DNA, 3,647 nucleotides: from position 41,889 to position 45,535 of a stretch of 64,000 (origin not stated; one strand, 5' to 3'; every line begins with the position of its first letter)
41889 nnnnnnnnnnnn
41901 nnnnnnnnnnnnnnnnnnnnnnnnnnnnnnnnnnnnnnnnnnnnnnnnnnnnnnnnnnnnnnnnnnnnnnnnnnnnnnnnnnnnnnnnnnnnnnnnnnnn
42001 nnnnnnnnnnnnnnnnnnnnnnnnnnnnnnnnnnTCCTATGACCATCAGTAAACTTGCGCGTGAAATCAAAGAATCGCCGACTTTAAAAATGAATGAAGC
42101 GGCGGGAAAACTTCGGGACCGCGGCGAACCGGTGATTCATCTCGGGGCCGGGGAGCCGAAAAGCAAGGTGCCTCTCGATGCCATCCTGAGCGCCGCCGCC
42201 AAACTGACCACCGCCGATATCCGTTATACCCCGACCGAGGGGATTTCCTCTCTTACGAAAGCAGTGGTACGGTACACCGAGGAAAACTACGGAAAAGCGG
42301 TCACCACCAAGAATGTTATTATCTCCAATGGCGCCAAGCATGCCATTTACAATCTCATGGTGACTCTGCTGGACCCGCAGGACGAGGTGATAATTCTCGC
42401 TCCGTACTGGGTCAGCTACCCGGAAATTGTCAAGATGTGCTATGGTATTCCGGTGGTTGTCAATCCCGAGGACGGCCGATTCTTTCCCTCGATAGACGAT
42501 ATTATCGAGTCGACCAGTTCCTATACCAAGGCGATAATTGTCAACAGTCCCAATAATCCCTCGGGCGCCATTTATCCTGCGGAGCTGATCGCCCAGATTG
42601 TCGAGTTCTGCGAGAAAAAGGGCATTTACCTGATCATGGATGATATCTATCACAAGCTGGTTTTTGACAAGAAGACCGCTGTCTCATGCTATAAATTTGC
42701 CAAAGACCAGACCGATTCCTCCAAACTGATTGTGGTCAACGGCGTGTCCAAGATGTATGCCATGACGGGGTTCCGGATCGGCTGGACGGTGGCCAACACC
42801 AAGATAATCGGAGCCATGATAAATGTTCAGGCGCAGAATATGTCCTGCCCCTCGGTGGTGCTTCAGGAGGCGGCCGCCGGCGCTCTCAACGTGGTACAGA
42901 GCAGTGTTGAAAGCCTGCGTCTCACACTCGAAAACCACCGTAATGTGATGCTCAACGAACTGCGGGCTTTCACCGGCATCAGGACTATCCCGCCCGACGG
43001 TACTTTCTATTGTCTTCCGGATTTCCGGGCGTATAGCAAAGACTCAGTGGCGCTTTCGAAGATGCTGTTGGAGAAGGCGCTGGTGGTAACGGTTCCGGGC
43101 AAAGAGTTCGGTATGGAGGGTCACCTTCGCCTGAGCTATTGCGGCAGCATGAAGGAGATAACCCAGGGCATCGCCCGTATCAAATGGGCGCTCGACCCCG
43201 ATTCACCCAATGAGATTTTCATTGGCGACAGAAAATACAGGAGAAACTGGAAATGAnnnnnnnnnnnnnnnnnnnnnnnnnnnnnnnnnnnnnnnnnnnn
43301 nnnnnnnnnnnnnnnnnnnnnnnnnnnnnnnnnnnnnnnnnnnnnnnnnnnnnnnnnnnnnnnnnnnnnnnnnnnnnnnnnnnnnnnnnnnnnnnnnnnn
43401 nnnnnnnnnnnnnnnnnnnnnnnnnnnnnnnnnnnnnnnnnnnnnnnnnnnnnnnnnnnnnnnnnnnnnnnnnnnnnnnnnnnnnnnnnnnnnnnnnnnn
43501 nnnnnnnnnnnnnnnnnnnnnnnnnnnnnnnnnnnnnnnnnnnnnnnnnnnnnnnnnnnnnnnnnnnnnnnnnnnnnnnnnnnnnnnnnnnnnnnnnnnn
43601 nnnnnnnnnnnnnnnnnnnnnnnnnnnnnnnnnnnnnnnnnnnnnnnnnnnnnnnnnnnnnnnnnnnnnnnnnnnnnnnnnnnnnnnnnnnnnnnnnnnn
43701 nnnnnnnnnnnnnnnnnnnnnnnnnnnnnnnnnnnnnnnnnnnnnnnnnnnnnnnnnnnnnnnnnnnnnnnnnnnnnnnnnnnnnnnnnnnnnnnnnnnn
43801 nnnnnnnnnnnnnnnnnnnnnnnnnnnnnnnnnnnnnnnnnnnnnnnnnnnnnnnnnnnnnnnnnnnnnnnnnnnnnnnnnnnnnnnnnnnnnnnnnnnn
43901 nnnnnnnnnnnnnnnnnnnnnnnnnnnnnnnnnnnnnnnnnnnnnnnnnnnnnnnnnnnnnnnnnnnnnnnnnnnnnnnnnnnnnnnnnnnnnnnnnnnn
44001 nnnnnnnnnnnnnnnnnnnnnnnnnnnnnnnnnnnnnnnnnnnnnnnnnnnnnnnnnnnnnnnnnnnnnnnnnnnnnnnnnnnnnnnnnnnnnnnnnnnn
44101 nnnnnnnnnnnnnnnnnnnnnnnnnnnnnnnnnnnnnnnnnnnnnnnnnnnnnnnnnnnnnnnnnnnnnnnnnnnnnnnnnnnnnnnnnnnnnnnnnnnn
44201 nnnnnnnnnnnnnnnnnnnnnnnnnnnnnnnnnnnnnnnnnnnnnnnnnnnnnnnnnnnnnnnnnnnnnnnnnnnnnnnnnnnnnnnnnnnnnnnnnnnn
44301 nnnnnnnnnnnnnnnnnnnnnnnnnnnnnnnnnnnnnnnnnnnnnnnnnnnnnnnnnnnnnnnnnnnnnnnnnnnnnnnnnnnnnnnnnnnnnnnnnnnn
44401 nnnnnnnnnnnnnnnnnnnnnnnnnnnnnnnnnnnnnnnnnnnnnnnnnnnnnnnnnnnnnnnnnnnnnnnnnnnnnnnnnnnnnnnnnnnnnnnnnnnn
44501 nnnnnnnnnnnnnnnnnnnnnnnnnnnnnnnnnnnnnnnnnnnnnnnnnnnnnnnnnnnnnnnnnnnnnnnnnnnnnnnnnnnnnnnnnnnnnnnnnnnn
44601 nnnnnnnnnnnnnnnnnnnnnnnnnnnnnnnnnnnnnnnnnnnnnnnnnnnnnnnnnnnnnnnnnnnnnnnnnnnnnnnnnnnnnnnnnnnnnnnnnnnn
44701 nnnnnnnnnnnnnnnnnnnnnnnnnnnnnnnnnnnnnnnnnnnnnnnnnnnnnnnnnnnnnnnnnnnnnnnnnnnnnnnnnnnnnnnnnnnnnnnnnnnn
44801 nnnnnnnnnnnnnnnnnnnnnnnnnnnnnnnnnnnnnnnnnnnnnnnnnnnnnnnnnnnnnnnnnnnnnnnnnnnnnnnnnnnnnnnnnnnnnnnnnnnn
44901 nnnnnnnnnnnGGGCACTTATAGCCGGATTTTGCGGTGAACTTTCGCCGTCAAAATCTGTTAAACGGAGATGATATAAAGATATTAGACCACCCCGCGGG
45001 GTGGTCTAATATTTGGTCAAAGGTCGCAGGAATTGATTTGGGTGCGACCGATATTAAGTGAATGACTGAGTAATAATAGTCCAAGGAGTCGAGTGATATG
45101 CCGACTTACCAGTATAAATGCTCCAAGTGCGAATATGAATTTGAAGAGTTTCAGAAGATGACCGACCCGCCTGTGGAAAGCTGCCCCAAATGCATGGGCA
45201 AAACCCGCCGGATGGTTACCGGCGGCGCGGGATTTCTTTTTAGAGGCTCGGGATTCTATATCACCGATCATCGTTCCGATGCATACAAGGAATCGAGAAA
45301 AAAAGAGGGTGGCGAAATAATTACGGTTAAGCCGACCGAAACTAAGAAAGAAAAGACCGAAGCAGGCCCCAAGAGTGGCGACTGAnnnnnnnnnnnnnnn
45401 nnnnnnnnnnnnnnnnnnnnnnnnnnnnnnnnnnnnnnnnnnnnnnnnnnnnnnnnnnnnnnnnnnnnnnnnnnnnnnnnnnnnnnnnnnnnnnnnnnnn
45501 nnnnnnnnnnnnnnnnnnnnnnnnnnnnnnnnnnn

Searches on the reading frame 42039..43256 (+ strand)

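Call 15: search_protein_families(library=pfam, proteins=[window:42039-43256:+], max_evalue=0.01)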
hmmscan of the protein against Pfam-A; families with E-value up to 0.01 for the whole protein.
window:42039-43256:+ (405 aa): 3 families
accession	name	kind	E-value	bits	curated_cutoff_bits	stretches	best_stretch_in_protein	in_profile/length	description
PF00155.27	Aminotran_1_2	-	1.7e-67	228.6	19.7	1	31-381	2-361/361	Aminotransferase class I and II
PF01041.23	DegT_DnrJ_EryC1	-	0.00086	19.1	19.8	1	88-201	37-145/360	DegT/DnrJ/EryC1/StrS aminotransferase family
PF01212.27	Beta_elim_lyase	-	0.0085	15.9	27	0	161-201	127-168/288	Beta-eliminating lyase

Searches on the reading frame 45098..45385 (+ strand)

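Call 17: search_protein_families(library=pfam, proteins=[window:45098-45385:+], max_evalue=0.001)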
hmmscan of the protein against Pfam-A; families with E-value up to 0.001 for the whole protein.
window:45098-45385:+ (95 aa): 1 family
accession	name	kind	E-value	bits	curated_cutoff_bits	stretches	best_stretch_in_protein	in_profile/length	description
PF09723.15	Zn_ribbon_8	-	2.1e-13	50.5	34.4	1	1-39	1-40/41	Zinc ribbon domain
